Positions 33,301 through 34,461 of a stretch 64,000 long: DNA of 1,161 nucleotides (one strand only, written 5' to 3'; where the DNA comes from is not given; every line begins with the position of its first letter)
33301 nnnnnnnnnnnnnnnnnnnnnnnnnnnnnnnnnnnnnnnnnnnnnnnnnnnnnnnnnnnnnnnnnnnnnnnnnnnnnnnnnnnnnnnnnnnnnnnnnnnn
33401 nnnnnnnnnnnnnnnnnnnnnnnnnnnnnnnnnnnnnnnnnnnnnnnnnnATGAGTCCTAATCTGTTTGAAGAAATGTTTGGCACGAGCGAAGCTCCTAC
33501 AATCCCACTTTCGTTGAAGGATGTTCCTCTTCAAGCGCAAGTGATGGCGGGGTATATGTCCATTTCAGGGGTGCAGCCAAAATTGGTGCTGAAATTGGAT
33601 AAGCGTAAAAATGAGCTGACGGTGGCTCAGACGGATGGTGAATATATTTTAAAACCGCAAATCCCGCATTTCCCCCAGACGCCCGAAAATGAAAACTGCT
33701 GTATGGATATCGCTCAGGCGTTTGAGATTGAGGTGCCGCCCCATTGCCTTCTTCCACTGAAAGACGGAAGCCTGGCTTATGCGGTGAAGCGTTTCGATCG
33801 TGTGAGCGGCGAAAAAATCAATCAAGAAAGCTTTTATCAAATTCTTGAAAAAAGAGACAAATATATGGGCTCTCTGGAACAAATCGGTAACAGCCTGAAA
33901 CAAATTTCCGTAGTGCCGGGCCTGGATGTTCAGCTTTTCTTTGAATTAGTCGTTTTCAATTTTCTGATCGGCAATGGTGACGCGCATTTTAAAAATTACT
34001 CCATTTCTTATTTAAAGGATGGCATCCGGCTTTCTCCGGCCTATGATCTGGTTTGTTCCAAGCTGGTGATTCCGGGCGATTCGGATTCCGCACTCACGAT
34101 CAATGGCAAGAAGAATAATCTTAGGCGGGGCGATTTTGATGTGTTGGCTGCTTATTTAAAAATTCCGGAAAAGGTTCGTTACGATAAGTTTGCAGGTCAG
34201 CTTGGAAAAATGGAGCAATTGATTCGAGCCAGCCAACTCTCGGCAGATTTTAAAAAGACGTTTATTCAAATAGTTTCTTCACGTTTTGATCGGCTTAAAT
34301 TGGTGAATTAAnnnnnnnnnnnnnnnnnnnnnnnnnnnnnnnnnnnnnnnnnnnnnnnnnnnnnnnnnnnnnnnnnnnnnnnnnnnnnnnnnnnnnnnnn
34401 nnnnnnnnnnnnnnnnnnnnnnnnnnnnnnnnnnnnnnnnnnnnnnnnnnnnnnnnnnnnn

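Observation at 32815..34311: Tripartite hipB-hipS-hipT toxin-antitoxin operon with three operator palindromes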

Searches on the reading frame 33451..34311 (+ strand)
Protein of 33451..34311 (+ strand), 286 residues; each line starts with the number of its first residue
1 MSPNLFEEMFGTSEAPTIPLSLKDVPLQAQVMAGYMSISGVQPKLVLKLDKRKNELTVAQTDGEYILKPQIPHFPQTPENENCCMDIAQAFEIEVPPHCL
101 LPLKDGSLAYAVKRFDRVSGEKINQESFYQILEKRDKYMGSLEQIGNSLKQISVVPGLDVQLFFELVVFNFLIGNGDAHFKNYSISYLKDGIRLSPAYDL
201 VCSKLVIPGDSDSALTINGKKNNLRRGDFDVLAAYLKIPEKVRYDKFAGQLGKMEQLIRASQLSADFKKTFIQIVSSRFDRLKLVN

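Call 5: search_solved_structures(query=window:33451-34311:+, max_evalue=0.01, show_alignments=3)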
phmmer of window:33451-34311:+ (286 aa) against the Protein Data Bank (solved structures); distinct sequences matched with E-value up to 0.01: 16.
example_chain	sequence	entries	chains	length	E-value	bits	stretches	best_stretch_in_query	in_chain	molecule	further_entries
8ezr_B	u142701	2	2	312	6.3e-43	150.5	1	20-283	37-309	HipT(Lp)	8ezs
7vkb_A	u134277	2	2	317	6.6e-43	150.4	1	20-283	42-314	HipA_C domain-containing protein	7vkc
7wcf_A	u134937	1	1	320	2.4e-42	148.5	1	20-283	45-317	HipA_C domain-containing protein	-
7ab3_C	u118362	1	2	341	2.2e-16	63.5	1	35-202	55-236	HipA_C domain-containing protein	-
7ab4_C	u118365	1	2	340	2.4e-16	63.3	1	35-202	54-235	HipA_C domain-containing protein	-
7ab5_C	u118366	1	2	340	5.1e-16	62.2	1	35-201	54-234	HipA_C domain-containing protein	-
4pu5_A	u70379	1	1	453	4.5e-05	26.3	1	163-212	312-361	Toxin-antitoxin system toxin HipA family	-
4pu3_A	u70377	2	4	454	4.5e-05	26.3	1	163-212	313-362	Toxin-antitoxin system toxin HipA family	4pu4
2wiu_A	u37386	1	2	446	0.00017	24.5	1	75-210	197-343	PROTEIN HIPA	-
3tpd_A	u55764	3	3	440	0.0002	24.2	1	75-210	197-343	Serine/threonine-protein kinase HipA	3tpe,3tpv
4yg7_D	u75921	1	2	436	0.0011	21.8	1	75-210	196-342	Serine/threonine-protein kinase HipA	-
3fbr_A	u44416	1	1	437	0.0011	21.8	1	75-210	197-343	Serine/threonine-protein kinase toxin HipA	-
3dnt_A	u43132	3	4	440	0.0011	21.8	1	75-210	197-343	Protein hipA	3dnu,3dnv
5k98_A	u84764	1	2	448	0.0012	21.7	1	75-210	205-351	Serine/threonine-protein kinase HipA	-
3hzi_A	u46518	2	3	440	0.0014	21.5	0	75-210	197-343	Protein hipA | Serine/threonine-protein kinase HipA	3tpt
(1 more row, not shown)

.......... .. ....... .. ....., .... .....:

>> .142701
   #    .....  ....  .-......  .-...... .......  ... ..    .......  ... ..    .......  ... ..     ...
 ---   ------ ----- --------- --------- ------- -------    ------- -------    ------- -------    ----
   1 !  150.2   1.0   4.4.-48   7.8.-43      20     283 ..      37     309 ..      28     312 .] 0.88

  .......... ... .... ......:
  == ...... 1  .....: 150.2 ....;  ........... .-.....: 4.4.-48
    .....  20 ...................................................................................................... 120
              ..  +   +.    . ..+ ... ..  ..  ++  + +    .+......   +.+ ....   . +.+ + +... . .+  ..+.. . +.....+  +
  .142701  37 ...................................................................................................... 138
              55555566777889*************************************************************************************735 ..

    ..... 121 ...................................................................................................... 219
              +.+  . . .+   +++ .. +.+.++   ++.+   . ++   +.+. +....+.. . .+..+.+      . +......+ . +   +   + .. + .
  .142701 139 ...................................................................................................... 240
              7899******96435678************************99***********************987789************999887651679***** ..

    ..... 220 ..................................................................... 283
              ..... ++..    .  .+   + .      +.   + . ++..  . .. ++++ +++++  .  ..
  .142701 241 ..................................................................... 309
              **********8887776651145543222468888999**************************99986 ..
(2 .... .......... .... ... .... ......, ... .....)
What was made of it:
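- On HipBST tripartite TA system: HipT(Lp) scores 6.3e-43 (call 5).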

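Call 7: search_protein_families(library=pfam, proteins=[window:33451-34311:+], max_evalue=0.01)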
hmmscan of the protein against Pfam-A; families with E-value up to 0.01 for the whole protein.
window:33451-34311:+ (286 aa): 1 family
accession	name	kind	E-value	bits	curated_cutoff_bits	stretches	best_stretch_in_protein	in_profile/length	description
PF07804.18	HipA_C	-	1.2e-45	156.2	30.5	1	36-239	1-184/213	HipA-like C-terminal domain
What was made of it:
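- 33451..34311 (+): hipT: a 286-aa HipA-core Ser/Thr kinase toxin. It overlaps hipS by 11 nt in another frame. HipA_C E=1.2e-45 (call 7).
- On HipBST tripartite TA system: Only PF07804 matches, E=1.2e-45 (call 7).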

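Call 8: search_protein_families(library=ncbifam, proteins=[window:33451-34311:+], max_evalue=0.01)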
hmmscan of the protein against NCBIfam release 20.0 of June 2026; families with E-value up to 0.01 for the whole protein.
window:33451-34311:+ (286 aa): 1 family
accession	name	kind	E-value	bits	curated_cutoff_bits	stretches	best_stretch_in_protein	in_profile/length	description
NF007297.0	PRK09775.1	equivalog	4.3e-05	22.4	401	1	135-201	300-370/446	type II toxin-antitoxin system HipA family toxin YjjJ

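Call 10: find_encoding_contigs(protein=window:33451-34311:+, flank=6000, max_places=8)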
Protein window:33451-34311:+ (286 aa): 2 contigs read that carry it; 2 places shown.
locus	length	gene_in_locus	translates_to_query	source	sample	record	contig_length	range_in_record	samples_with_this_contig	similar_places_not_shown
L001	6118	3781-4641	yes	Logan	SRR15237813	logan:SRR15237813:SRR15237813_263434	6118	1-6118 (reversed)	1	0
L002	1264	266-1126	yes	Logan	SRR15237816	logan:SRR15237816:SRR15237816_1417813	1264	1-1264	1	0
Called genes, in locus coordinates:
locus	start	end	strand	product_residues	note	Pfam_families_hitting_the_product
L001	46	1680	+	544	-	PF00118:Cpn60_TCP1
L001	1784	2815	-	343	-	PF17761:DUF1016_N, PF06250:YhcG_C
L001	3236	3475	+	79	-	PF13744:HTH_37 (weak), PF13560:HTH_31, PF12844:HTH_19, PF01381:HTH_3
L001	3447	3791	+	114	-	PF13657:Couple_hipA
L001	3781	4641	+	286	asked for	PF07804:HipA_C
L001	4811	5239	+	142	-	PF19502:DUF6036 (weak)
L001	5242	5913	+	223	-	-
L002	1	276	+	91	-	?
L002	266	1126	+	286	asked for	PF07804:HipA_C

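Call 16: find_homologous_proteins(query=window:33451-34311:+, max_evalue=1e-10)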
Query window:33451-34311:+ (286 aa): 7575 proteins with E <= 1e-10 among 8000 candidates; the best 120 are listed.
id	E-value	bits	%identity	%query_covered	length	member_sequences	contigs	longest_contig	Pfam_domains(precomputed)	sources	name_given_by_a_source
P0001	5.1e-186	635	100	100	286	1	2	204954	PF07804.19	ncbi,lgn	-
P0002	1.3e-132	459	74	99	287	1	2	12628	PF07804.19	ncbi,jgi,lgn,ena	-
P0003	2.7e-130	452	71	99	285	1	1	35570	PF07804.19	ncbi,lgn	-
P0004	2.5e-129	449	74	97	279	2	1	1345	PF07804.19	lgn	-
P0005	2.6e-129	449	71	99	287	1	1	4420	PF07804.19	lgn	-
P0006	4.3e-129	448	72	97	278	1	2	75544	PF07804.19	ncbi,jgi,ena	-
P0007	9.1e-129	447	72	99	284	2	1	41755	PF07804.19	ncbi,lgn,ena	-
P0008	1.4e-127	443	70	100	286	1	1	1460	PF07804.19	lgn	-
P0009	3.1e-127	442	70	98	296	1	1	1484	PF07804.19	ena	-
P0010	7.1e-127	441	72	97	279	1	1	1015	PF07804.19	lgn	-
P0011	8.8e-127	440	71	99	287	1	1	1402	PF07804.19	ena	-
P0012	2.8e-126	439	71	99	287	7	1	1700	PF07804.19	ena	-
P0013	3.1e-126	439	70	99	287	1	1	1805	PF07804.19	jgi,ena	-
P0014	5.0e-126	438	70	98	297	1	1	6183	PF07804.19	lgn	-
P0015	5.9e-126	438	71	99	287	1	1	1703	PF07804.19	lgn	-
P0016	8.1e-126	437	69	99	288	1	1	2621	PF07804.19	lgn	-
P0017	1.4e-125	436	70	99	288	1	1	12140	PF07804.19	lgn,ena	-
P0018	1.5e-125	436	69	99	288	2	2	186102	PF07804.19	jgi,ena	-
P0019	4.2e-125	435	70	100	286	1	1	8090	PF07804.19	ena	-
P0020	4.7e-125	435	70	99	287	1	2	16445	PF07804.19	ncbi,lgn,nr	ncbi:MAG: HipA domain-containing protein [Candidatus Omnitrophica bacterium]|nr:HipA domain-containi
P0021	5.0e-125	435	69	99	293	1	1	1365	PF07804.19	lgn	-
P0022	7.5e-125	434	72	97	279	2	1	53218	PF07804.19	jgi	jgi:serine/threonine-protein kinase HipA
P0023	9.2e-125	434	69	99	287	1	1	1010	PF07804.19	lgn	-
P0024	9.7e-125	434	68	100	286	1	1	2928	PF07804.19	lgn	-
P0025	1.0e-124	434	69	99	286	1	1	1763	PF07804.19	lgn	-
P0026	2.6e-124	432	69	98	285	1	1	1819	PF07804.19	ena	-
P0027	3.1e-124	432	67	100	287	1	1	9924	PF07804.19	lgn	-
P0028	4.4e-124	431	69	97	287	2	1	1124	PF07804.19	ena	-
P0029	5.5e-124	431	70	99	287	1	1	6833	PF07804.19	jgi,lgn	-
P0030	7.9e-124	431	69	99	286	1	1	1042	PF07804.19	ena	-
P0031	1.1e-123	430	70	99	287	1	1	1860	PF07804.19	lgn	-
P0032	1.2e-123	430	68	99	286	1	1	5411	PF07804.19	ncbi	-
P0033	1.2e-122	427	69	99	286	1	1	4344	PF07804.19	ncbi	-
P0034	1.3e-122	427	68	100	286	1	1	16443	PF07804.19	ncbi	-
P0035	1.6e-122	426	68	97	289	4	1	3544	PF07804.19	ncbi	-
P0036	2.1e-122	426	68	97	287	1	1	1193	PF07804.19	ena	-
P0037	4.3e-122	425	67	98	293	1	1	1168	PF07804.19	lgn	-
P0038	5.4e-122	425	68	97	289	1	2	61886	PF07804.19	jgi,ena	-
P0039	6.7e-122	424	68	99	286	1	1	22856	PF07804.19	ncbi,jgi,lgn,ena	-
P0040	1.1e-121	424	68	99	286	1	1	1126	PF07804.19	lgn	-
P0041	1.2e-121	423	67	100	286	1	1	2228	PF07804.19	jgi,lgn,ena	-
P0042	1.7e-121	423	68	100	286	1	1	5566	PF07804.19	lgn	-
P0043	1.9e-121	423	68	99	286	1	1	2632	PF07804.19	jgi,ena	-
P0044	2.9e-121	422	67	99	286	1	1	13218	PF07804.19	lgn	-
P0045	3.0e-121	422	69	97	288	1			PF07804.19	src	-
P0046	3.1e-121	422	66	98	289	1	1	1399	PF07804.19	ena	-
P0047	3.8e-121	422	66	99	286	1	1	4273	PF07804.19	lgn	-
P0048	8.5e-121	421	68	99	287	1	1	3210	PF07804.19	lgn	-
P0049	1.2e-120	420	67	97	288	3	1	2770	PF07804.19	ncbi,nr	ncbi:MAG: HipA domain-containing protein [Candidatus Omnitrophica bacterium]|nr:HipA domain-containi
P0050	1.4e-120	420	71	95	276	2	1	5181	PF07804.19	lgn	-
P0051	1.6e-120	420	67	98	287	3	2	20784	PF07804.19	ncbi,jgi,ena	-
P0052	2.2e-120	419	66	99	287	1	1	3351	PF07804.19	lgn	-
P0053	3.3e-120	419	65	100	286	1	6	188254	PF07804.19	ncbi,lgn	-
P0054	5.0e-120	418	68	97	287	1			PF07804.19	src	-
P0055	6.3e-120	418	68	97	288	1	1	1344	PF07804.19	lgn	-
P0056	9.5e-120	417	67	99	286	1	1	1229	PF07804.19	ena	-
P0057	9.7e-120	417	66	98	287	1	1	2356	PF07804.19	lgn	-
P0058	1.9e-119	416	65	99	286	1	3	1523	PF07804.19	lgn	-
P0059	2.8e-119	416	67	100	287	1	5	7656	PF07804.19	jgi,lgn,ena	-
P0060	3.2e-119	415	65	100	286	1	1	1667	PF07804.19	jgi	jgi:serine/threonine-protein kinase HipA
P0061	3.4e-119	415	66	99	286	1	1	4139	PF07804.19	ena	-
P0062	3.5e-119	415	65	98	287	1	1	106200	PF07804.19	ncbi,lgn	-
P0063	3.7e-119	415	67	99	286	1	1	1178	PF07804.19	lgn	-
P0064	4.5e-119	415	67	97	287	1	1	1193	PF07804.19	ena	-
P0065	5.1e-119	415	67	99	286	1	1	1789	PF07804.19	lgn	-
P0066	8.0e-119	414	67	97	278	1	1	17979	PF07804.19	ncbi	-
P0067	9.3e-119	414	67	97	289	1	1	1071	PF07804.19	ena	-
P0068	9.5e-119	414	67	99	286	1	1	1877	PF07804.19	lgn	-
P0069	1.1e-118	414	67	97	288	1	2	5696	PF07804.19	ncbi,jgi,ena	-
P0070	1.2e-118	414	68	99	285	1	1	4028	PF07804.19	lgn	-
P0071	1.3e-118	414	67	97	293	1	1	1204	PF07804.19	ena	-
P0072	1.4e-118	413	66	100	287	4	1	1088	PF07804.19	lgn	-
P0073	1.5e-118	413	66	97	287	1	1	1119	PF07804.19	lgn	-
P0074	1.6e-118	413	66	97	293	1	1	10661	PF07804.19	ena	-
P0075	2.1e-118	413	67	97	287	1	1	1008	PF07804.19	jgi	jgi:serine/threonine-protein kinase HipA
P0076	2.2e-118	413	67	98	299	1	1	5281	PF07804.19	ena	-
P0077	2.3e-118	413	68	97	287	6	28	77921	PF07804.19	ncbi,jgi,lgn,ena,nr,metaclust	ncbi:MAG TPA: hypothetical protein DDX89_02075 [Candidatus Omnitrophica bacterium]|nr:hypothetical p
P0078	2.3e-118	413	67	98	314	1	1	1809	PF07804.19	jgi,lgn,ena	-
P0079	3.2e-118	412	69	97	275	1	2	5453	PF07804.19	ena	-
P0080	4.2e-118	412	65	98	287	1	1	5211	PF07804.19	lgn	-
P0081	4.3e-118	412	67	97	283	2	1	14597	PF07804.19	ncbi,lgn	-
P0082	4.6e-118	412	65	98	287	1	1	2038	PF07804.19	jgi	-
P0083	4.8e-118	412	65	100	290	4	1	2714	PF07804.19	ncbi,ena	-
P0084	5.2e-118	412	65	98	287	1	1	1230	PF07804.19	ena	-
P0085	6.8e-118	411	65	97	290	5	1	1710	PF07804.19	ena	-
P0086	1.6e-117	410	67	97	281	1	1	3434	PF07804.19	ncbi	-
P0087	4.1e-117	409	67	97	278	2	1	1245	PF07804.19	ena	-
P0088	4.1e-117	409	66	97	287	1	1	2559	PF07804.19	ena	-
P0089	4.7e-117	408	67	97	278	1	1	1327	PF07804.19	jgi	jgi:serine/threonine-protein kinase HipA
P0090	4.9e-117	408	69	94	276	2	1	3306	PF07804.19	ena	-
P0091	5.1e-117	408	65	99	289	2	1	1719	PF07804.19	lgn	-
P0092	5.3e-117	408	65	97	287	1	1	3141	PF07804.19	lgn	-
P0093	5.8e-117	408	66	97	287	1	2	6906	PF07804.19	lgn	-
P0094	6.0e-117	408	66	98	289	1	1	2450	PF07804.19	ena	-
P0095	7.3e-117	408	66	99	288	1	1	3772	PF07804.19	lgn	-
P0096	9.3e-117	407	65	99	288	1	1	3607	PF07804.19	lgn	-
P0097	1.2e-116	407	66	99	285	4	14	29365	PF07804.19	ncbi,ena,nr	ncbi:MAG: hypothetical protein A3C47_07345 [Omnitrophica bacterium RIFCSPHIGHO2_02_FULL_51_18]|nr:MA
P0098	1.6e-116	407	69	97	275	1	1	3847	PF07804.19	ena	-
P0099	2.0e-116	406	67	99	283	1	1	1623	PF07804.19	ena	-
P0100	3.1e-116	406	66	97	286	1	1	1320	PF07804.19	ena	-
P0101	3.7e-116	405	67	99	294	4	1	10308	PF07804.19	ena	-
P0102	3.8e-116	405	64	99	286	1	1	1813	PF07804.19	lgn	-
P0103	3.8e-116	405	66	97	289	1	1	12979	PF07804.19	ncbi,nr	ncbi:MAG: HipA domain-containing protein [Candidatus Omnitrophica bacterium]|nr:HipA domain-containi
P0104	4.4e-116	405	66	97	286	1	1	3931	PF07804.19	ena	-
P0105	4.5e-116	405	64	98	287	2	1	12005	PF07804.19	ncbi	-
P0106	1.1e-115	404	66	99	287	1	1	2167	PF07804.19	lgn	-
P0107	1.4e-115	404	66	97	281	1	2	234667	PF07804.19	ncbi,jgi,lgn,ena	-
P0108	1.4e-115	404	67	99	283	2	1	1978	PF07804.19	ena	-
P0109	2.0e-115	403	65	97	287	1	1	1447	PF07804.19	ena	-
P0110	2.1e-115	403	64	98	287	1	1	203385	PF07804.19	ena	-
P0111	3.2e-115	402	66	97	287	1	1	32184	PF07804.19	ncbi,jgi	jgi:serine/threonine-protein kinase HipA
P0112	4.1e-115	402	67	97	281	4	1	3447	PF07804.19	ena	-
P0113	8.9e-115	401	64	99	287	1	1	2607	PF07804.19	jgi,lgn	jgi:serine/threonine-protein kinase HipA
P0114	9.3e-115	401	64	98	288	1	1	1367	PF07804.19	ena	-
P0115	1.2e-114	401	64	99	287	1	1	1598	PF07804.19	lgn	-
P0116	1.2e-114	401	64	99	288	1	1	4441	PF07804.19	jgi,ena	-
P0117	1.9e-114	400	63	100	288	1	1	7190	PF07804.19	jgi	jgi:serine/threonine-protein kinase HipA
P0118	4.4e-114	399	65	99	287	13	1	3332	PF07804.19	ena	-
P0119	5.0e-114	398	64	100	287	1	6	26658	PF07804.19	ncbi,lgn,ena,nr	ncbi:MAG: hypothetical protein A3G87_03125 [Omnitrophica bacterium RIFCSPLOWO2_12_FULL_50_11]|nr:MAG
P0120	1.3e-113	397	65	99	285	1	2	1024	PF07804.19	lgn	-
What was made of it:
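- On Canonical HipBA: The closest proteins are 263-314 aa long and lack PF13657 (call 16).
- None of the 120 closest proteins carries PF13657, and all are 263-314 aa long (call 16).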

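Call 19: find_related_loci(query=A1, collection=genome_contigs, flank=3000)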
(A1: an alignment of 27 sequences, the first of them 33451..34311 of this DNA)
Query A1 (286 aa) in genome_contigs; peptide patterns used: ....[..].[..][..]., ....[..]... (x = any residue, [..] = any of these).
175 stretches matched a pattern; 161 encode a relative of the query (tblastn E <= 1e-3); the best 80 are kept; 80 distinct loci.
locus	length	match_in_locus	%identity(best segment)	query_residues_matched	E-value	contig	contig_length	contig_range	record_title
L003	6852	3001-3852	71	1-284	3e-137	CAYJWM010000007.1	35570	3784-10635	MAG TPA_asm: uncultured bacterium isolate ERP125453_co1_477 genome assembly, contig: NODE_946_length_35570_cov_10.817992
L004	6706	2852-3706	70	1-284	3e-132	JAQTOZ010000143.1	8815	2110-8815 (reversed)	MAG: Candidatus Omnitrophota bacterium isolate STB_104 NODE_21681_length_8815_cov_2.813536_Sandtown_B, whole genome shot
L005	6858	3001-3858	65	1-285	3e-127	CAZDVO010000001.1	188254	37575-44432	MAG TPA_asm: uncultured bacterium isolate binchicken_co117_427 genome assembly, contig: NODE_79_length_188254_cov_9.9923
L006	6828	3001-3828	68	9-284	2e-126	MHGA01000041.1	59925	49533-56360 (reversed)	MAG: Omnitrophica WOR_2 bacterium GWA2_63_20 gwa2_scaffold_755, whole genome shotgun sequence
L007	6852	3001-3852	65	1-284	2e-126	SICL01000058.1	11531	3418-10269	MAG: Candidatus Taenariivivens baikalensis isolate Baikal-deep-G204 BACOMB-C27097, whole genome shotgun sequence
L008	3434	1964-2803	66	5-284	1e-129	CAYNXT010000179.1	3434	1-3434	MAG TPA_asm: uncultured Planctomycetales bacterium isolate ERP125453_co1_54 genome assembly, contig: NODE_39698_length_3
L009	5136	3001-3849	66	1-284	5e-125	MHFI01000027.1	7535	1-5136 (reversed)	MAG: Omnitrophica bacterium RIFCSPHIGHO2_02_FULL_51_18 rifcsphigho2_02_scaffold_22958, whole genome shotgun sequence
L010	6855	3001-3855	66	1-284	7e-125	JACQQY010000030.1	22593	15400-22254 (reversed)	MAG: Candidatus Omnitrophota bacterium isolate NC_groundwater_1345_Ag_S-0.2um_53_61 S_p2_S4_coassembly_k141_863459, whol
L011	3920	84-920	64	6-284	1e-124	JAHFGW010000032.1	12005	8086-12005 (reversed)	MAG: Candidatus Omnitrophota bacterium isolate nzgw324 NODE_8097_length_12006_cov_6.006647, whole genome shotgun sequenc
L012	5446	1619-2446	66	9-284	7e-124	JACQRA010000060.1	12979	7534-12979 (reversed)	MAG: Candidatus Omnitrophota bacterium isolate NC_groundwater_1347_Ag_S-0.2um_61_33 S_p2_S4_coassembly_k141_1528373, who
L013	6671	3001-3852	68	1-284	9e-123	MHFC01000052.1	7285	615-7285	MAG: Omnitrophica bacterium GWA2_52_8 gwa2_scaffold_18427, whole genome shotgun sequence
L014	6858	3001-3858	64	1-285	4e-122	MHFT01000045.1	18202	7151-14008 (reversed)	MAG: Omnitrophica bacterium RIFCSPLOWO2_12_FULL_50_11 rifcsplowo2_12_scaffold_23237, whole genome shotgun sequence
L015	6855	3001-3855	65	1-284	3e-121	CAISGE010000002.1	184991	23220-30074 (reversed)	MAG: Candidatus Omnitrophica bacterium isolate AM-lipid-02-D9_bin-1187 genome assembly, contig: bin-1187:02/80, whole ge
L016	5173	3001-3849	64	1-284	2e-119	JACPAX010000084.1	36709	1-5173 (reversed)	MAG: Candidatus Omnitrophota bacterium isolate NC_groundwater_242_Ag_S-0.2um_58_8 S5_GD2017_2_S2_scaffold_3843, whole ge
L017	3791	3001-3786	69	1-263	1e-119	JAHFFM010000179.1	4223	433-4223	MAG: Candidatus Omnitrophota bacterium isolate nzgw292 NODE_54897_length_4224_cov_5.106264, whole genome shotgun sequenc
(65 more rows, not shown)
